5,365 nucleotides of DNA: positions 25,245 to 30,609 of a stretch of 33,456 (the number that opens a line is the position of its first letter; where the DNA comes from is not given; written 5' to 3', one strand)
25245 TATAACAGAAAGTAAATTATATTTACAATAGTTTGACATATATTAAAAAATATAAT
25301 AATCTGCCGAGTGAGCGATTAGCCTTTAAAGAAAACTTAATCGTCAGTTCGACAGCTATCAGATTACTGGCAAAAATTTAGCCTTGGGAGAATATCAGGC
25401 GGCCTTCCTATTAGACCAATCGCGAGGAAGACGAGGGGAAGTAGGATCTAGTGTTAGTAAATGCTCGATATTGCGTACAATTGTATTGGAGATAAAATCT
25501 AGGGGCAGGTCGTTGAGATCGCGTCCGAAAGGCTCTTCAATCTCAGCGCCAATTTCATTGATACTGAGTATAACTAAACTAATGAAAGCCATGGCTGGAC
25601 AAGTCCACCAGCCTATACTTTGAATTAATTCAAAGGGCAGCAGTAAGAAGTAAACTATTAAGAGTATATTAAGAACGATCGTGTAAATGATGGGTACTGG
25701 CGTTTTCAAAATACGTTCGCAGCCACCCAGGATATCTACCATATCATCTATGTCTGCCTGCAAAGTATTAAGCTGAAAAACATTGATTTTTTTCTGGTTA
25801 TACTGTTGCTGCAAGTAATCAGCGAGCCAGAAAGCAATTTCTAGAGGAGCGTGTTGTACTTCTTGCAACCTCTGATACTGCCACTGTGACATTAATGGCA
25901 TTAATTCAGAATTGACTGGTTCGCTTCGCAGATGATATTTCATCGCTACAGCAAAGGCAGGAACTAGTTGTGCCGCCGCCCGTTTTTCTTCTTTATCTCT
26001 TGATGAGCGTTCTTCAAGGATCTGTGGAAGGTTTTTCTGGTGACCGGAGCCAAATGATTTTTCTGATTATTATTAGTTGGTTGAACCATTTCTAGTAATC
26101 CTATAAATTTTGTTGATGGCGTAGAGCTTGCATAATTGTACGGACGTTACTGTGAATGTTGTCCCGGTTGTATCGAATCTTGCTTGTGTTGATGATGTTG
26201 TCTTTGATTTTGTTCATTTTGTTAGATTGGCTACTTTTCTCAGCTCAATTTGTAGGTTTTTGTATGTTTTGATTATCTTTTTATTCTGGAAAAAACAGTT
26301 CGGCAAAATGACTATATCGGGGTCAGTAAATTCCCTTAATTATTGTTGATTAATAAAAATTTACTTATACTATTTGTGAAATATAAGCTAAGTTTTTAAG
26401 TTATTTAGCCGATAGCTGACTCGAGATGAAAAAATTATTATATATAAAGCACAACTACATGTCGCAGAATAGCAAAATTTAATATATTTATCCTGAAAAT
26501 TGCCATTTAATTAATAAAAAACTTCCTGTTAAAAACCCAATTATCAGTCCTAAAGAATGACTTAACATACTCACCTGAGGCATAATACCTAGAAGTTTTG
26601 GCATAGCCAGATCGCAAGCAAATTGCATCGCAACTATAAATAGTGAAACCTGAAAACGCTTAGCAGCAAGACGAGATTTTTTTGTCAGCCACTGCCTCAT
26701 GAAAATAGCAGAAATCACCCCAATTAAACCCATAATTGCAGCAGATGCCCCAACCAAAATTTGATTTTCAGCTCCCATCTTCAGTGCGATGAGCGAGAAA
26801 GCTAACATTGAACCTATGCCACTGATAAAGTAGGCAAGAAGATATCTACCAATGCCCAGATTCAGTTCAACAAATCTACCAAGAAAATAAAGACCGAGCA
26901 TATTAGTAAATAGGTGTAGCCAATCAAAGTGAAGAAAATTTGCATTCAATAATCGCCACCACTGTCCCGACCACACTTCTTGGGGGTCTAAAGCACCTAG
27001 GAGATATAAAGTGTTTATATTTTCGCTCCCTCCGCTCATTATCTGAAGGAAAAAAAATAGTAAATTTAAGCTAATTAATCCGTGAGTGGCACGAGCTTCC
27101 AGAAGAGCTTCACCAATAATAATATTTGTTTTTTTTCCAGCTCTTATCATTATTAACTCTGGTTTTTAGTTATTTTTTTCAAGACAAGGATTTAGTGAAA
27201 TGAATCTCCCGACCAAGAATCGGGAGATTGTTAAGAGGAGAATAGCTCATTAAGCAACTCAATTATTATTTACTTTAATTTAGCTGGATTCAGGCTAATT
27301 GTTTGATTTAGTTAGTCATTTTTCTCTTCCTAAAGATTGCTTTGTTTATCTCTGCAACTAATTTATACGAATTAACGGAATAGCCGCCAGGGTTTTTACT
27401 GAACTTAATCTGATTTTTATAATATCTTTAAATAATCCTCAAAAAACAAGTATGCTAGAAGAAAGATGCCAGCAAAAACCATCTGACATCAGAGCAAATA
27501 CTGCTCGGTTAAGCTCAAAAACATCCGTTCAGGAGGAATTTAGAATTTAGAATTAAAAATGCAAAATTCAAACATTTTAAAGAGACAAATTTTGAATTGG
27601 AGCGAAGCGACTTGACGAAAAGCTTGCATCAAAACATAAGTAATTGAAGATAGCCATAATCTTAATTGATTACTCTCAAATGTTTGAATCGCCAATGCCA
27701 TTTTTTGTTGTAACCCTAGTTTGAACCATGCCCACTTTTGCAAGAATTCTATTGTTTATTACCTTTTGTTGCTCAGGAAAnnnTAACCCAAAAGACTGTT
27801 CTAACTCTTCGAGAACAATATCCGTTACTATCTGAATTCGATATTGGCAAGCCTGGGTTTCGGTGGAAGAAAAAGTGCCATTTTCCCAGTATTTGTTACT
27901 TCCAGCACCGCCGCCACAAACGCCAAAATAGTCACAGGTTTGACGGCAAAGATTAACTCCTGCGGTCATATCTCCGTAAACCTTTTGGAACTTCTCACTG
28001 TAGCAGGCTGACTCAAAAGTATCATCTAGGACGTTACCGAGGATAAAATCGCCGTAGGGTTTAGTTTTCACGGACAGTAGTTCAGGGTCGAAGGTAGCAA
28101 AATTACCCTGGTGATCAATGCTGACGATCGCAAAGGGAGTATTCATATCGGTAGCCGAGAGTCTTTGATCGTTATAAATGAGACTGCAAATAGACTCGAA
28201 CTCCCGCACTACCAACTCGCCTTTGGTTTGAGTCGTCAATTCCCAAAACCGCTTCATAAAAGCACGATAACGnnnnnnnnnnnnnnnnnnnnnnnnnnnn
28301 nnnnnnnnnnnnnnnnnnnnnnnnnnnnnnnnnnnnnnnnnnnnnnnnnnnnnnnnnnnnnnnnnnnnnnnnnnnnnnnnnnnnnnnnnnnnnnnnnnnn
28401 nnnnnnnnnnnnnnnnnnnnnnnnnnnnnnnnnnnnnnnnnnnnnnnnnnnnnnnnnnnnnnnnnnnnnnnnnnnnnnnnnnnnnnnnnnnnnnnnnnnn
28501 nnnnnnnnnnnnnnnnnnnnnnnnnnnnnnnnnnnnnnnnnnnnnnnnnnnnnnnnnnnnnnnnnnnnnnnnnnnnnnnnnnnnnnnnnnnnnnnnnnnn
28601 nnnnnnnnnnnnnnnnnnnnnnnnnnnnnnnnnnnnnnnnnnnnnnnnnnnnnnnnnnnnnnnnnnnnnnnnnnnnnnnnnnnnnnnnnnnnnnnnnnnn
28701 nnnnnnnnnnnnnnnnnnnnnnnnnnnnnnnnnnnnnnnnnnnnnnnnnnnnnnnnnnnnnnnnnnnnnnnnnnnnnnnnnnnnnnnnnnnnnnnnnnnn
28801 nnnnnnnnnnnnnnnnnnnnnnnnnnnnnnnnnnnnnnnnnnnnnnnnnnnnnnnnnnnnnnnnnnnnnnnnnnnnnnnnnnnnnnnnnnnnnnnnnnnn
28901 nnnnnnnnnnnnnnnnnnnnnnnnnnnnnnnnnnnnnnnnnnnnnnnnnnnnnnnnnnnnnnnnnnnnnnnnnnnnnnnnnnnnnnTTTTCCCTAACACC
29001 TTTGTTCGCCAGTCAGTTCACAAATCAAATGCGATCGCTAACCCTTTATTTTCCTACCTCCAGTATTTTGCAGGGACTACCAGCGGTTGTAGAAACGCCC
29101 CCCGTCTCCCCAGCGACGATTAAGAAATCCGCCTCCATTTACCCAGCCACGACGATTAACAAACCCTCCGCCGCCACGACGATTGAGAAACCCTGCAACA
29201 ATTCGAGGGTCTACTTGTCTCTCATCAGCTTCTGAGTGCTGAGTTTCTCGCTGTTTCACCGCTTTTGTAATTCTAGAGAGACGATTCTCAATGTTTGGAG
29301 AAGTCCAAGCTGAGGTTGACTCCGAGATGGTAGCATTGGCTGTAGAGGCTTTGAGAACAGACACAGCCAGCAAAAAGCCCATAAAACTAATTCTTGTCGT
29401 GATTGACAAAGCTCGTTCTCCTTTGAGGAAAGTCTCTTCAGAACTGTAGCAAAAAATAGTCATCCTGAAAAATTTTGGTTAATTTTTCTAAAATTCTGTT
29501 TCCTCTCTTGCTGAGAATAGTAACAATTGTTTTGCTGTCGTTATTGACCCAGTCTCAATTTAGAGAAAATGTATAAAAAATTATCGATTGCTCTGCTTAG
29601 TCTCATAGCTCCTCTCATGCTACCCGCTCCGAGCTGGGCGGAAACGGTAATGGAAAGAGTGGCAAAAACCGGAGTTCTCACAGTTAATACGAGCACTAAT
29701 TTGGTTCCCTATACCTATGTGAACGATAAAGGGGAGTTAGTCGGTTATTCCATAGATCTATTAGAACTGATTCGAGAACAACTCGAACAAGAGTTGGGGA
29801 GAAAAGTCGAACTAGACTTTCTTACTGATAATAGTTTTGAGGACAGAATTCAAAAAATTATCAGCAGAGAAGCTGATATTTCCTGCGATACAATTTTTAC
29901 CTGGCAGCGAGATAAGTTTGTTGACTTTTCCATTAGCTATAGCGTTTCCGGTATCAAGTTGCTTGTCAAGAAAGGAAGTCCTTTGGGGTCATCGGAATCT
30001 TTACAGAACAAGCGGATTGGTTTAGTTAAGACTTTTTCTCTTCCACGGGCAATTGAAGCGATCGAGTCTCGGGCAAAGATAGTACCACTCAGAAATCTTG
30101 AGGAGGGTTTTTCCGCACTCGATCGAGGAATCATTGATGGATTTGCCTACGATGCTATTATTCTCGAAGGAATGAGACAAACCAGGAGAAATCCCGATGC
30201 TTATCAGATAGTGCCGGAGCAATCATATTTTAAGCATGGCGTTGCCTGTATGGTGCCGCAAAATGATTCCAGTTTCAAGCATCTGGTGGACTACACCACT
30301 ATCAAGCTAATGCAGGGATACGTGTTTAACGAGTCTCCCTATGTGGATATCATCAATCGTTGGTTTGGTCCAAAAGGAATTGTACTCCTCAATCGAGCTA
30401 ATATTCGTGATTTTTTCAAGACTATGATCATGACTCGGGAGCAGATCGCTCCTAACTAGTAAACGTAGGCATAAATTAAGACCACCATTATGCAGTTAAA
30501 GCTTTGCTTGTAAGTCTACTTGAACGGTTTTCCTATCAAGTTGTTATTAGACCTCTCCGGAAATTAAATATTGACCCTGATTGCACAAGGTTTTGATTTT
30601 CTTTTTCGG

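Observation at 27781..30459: Three-gene GRRM-type radical SAM/SPASM RiPP module, predicted to make a multi-cyclophane (triceptide-like) peptide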

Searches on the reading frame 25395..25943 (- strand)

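Call 3: search_protein_families(library=ncbifam, proteins=[window:25395-25943:-], max_evalue=0.01)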
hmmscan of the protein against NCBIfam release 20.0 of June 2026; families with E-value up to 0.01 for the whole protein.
window:25395-25943:- (182 aa): 0 families

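Call 4: search_protein_families(library=pfam, proteins=[window:25395-25943:-], max_evalue=0.01)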
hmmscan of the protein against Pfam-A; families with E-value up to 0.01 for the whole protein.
window:25395-25943:- (182 aa): 2 families
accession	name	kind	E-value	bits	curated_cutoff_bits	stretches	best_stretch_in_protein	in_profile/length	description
PF25539.1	Bestrophin_2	-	5.5e-49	167.7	27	1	1-160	128-287/288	Bacterial/Fungal Bestrophin protein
PF01062.27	Bestrophin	-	0.0032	17.1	24.2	1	34-151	182-310/324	Bestrophin, RFP-TM, chloride channel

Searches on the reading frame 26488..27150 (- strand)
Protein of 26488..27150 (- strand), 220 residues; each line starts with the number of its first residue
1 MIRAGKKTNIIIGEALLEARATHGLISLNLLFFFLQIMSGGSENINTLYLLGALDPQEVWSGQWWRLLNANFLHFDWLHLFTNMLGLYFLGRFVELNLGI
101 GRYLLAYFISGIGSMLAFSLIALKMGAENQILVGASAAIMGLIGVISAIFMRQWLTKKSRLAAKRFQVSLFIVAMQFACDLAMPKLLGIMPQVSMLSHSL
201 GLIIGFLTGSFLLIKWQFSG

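Call 3: search_protein_families(library=ncbifam, proteins=[window:26488-27150:-], max_evalue=0.01)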
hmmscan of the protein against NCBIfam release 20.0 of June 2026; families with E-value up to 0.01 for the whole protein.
window:26488-27150:- (220 aa): 3 families
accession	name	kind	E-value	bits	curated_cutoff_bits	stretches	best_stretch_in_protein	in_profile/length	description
TIGR03902.1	rhom_GG_sort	equivalog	1e-15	58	84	1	53-208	5-152/154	rhombosortase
TIGR04239.1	rhombo_GlpG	equivalog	9.6e-06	25.5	250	1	22-210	97-266/271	rhomboid family intramembrane serine protease GlpG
NF008155.0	PRK10907.1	equivalog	4.9e-05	22.8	335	1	24-158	99-216/276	rhomboid family intramembrane serine protease GlpG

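Call 4: search_protein_families(library=pfam, proteins=[window:26488-27150:-], max_evalue=0.01)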
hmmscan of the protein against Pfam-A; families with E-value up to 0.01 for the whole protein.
window:26488-27150:- (220 aa): 1 family
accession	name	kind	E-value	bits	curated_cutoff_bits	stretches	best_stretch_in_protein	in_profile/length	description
PF01694.28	Rhomboid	-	3.4e-26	92.6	22.6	1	62-213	2-141/143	Rhomboid domain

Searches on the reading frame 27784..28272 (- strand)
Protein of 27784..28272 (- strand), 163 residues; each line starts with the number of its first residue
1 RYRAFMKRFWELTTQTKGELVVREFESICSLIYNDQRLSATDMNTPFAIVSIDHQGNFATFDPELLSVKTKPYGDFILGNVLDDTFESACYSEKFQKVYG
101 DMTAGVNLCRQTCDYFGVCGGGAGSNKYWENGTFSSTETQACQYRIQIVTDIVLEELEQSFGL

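Call 27: search_solved_structures(query=window:27784-28272:-, max_evalue=10, show_alignments=5)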
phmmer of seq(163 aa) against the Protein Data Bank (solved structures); distinct sequences matched with E-value up to 10: 2.
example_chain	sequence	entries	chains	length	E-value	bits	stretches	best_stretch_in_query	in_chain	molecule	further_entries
4cy3_A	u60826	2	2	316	0.85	12.7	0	65-139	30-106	PROTEIN WILL DIE SLOWLY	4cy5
7tpr_D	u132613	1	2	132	0.87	12.7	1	109-135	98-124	Nanobody 8A2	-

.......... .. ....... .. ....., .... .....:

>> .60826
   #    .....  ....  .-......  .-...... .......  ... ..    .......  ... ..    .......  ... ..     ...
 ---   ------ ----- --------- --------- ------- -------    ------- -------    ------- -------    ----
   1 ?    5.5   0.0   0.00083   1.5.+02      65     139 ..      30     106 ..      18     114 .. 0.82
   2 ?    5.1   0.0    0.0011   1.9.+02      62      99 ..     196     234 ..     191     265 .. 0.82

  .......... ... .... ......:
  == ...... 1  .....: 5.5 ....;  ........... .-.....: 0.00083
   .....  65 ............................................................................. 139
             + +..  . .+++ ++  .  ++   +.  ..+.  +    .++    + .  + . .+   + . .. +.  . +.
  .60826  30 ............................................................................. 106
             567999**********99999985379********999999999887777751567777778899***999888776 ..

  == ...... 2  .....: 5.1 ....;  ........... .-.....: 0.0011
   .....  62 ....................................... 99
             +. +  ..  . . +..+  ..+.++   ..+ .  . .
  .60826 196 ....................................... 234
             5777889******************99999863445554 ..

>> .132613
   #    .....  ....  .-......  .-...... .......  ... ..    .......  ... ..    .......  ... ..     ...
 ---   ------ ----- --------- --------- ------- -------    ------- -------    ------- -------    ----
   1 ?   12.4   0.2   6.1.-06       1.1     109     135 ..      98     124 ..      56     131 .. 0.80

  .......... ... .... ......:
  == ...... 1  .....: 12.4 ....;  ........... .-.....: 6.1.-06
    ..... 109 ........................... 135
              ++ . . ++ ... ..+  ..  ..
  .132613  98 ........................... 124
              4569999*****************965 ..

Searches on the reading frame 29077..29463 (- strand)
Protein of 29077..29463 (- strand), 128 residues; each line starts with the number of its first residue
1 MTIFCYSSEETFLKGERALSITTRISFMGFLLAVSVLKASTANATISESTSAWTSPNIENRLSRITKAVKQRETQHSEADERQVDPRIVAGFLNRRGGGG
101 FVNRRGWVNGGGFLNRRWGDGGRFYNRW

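Call 3: search_protein_families(library=ncbifam, proteins=[window:29077-29463:-], max_evalue=0.01)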
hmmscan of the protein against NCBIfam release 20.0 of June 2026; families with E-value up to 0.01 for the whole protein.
window:29077-29463:- (128 aa): 1 family
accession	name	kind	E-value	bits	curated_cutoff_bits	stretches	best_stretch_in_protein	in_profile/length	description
TIGR04260.1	Cyano_gly_rpt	equivalog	1.7e-16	60.8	31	1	20-128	2-118/118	GrrA/OscA1 family cyclophane-containing rSAM-modified RiPP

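Call 4: search_protein_families(library=pfam, proteins=[window:29077-29463:-], max_evalue=0.01)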
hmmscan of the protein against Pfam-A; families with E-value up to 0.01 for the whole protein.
window:29077-29463:- (128 aa): 0 families

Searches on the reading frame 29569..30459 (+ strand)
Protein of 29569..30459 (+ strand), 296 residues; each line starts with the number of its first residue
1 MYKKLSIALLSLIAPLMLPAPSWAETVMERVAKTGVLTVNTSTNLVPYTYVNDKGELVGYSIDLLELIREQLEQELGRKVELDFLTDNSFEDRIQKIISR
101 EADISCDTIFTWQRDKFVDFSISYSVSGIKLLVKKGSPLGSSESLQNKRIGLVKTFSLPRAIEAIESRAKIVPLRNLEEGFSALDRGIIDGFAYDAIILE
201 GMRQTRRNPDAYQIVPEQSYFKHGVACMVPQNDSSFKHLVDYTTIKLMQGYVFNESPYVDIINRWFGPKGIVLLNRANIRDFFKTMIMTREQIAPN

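Call 3: search_protein_families(library=ncbifam, proteins=[window:29569-30459:+], max_evalue=0.01)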
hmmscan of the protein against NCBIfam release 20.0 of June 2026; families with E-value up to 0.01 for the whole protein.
window:29569-30459:+ (296 aa): 12 families
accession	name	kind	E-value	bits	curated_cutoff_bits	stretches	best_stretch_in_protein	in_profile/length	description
TIGR04262.1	orph_peri_GRRM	subfamily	5.9e-73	245.3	190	1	35-293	1-255/257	extracellular substrate binding-like orphan protein GrrP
NF008063.0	PRK10797.1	subfamily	1.1e-20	74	375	1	22-248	27-257/302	glutamate/aspartate ABC transporter substrate-binding protein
TIGR01096.1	3A0103s03R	subfamily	3e-20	72.8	256.35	1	32-242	21-231/250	lysine/arginine/ornithine ABC transporter substrate-binding protein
NF008426.0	PRK11260.1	equivalog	4e-12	45.9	312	1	17-152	22-154/266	cystine ABC transporter substrate-binding protein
NF007029.0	PRK09495.1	equivalog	3.3e-08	33.6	303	1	28-267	18-244/248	glutamine ABC transporter substrate-binding protein GlnH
NF041765.1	ArtJ_Ecoli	equivalog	1.2e-07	31.6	510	1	36-242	22-223/243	arginine ABC transporter substrate-binding protein ArtJ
NF008885.0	PRK11917.1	equivalog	1.8e-06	27.7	373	1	5-241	8-240/259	bifunctional adhesin/ABC transporter aspartate/glutamate-binding protein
NF052427.1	StpK7MSMEG_1200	equivalog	3e-06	26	900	1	21-139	348-459/601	serine/threonine protein kinase StpK7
NF008112.0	PRK10859.1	equivalog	3.2e-05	22.6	354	1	7-163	11-165/483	membrane-bound lytic murein transglycosylase MltF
NF011586.0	PRK15010.1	equivalog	8.8e-05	22.2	440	1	33-238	24-230/260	lysine/arginine/ornithine ABC transporter substrate-binding protein ArgT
NF011965.0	PRK15437.1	equivalog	0.00027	20.6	459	1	37-155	28-141/260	histidine ABC transporter substrate-binding protein HisJ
TIGR02995.1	ectoine_ehuB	equivalog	0.0045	16.3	190.9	1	10-140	10-132/275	ectoine/hydroxyectoine ABC transporter substrate-binding protein EhuB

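Call 4: search_protein_families(library=pfam, proteins=[window:29569-30459:+], max_evalue=0.01)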
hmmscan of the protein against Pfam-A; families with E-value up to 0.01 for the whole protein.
window:29569-30459:+ (296 aa): 2 families
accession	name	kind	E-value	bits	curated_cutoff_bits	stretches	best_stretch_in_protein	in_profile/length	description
PF00497.25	SBP_bac_3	-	7e-19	68.3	26.4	1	37-267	1-131/132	Bacterial extracellular solute-binding proteins, family 3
PF10613.14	Lig_chan-Glu_bd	-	6e-07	30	30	1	47-135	12-113/115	Ligated ion channel L-glutamate- and glycine-binding site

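Call 18: search_solved_structures(query=window:29569-30459:+, max_evalue=0.00001, show_alignments=2)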
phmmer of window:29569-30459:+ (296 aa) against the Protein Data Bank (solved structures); distinct sequences matched with E-value up to 0.00001: 41.
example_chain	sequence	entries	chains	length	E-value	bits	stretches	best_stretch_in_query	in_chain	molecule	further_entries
8ovn_A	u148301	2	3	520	1.5e-18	70.8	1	26-247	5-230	Putative periplasmic binding transport protein,Green fluorescent protein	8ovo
2ia4_A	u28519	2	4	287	2.3e-18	70.1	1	24-247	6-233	Putative periplasmic binding transport protein | PERIPLASMIC BINDING TRANSPORT PROTEIN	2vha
9fbu_A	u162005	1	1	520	2.5e-17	66.7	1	26-247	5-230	Periplasmic binding transport protein,Green fluorescent protein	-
8ovp_A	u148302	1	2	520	3.1e-16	63.2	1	26-247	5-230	Putative periplasmic binding transport protein,Green fluorescent protein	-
4zv1_A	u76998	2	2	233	1.7e-13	54.2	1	34-267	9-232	AncQR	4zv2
2pvu_A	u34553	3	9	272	1.1e-10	45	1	37-269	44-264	ArtJ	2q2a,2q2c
5t0w_A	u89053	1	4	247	1.9e-10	44.2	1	25-238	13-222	AncCDT-1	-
5tuj_C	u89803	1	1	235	2.3e-10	43.9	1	26-236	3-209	Ancestral protein CDT-Anc1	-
4prs_A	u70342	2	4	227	1.2e-09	41.6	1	29-267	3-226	ABC-type transporter, periplasmic subunit family 3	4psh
4zef_A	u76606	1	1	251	1.7e-09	41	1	39-232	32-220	Amino acid ABC transporter amino acid-binding/permease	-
1xt8_A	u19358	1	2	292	2.6e-09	40.5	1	27-267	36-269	putative amino-acid transporter periplasmic solute-binding protein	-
4i62_A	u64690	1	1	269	2.8e-09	40.3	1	3-249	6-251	Amino acid ABC transporter, periplasmic amino acid-binding protein, putative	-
5eyf_A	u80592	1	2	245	6.8e-09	39.1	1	56-216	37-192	Glutamate ABC superfamily ATP binding cassette transporter, binding protein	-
6svf_A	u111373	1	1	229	8.9e-09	38.7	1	29-235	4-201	Amino acid ABC transporter, periplasmic amino acid-binding protein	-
4ymx_A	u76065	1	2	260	1.1e-08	38.3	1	20-266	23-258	ABC-type amino acid transport system, periplasmic component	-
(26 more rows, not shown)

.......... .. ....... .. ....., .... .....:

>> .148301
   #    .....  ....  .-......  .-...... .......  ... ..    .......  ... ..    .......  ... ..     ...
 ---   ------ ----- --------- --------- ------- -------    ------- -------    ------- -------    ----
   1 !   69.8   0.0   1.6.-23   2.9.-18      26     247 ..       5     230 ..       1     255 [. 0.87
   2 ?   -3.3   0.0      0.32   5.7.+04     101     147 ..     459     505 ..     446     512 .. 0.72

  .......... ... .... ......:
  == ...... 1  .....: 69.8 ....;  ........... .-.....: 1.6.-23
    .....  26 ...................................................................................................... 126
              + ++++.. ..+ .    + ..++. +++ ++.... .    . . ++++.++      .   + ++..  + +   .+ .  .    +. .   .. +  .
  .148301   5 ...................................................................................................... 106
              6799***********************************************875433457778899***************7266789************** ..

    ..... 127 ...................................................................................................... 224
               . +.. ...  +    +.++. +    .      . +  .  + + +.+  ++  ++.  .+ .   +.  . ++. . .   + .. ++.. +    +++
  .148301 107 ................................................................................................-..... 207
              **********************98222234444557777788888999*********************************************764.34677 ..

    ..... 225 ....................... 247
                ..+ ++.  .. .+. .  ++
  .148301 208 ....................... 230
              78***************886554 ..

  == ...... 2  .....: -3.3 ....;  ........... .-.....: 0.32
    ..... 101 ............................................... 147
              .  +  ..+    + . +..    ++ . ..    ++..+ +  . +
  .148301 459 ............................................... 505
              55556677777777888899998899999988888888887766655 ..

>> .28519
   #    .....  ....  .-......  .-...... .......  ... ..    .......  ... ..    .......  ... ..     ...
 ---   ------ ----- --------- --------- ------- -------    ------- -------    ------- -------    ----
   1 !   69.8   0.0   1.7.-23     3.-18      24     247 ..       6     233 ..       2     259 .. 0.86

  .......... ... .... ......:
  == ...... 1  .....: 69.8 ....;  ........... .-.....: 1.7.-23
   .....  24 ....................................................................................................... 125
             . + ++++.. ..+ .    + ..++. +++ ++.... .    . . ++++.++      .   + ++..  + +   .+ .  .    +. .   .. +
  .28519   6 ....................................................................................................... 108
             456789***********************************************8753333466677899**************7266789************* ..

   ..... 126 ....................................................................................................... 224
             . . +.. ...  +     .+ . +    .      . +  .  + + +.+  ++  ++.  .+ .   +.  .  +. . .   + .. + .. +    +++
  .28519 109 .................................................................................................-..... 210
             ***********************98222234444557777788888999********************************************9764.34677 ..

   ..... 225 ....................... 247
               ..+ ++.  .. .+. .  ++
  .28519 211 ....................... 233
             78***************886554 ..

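Call 45: find_encoding_contigs(protein=window:29569-30459:+, flank=4000, max_places=4)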
Protein window:29569-30459:+ (296 aa): 2 contigs read that carry it; 2 places shown.
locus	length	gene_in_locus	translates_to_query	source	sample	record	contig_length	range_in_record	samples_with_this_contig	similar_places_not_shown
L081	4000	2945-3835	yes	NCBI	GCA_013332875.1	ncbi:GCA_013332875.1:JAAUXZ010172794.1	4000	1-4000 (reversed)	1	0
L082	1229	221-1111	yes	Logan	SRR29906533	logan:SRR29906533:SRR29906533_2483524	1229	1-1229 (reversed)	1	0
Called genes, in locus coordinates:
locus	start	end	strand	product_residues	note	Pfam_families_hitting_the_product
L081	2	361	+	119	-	?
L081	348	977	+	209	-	PF01128:IspD (weak), PF02348:CTP_transf_3 (weak), PF12804:NTP_transf_3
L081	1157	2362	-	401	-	PF04055:Radical_SAM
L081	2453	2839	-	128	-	-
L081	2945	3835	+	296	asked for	PF00497:SBP_bac_3, PF10613:Lig_chan-Glu_bd (weak)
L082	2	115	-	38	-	?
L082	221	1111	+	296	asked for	PF00497:SBP_bac_3, PF10613:Lig_chan-Glu_bd (weak)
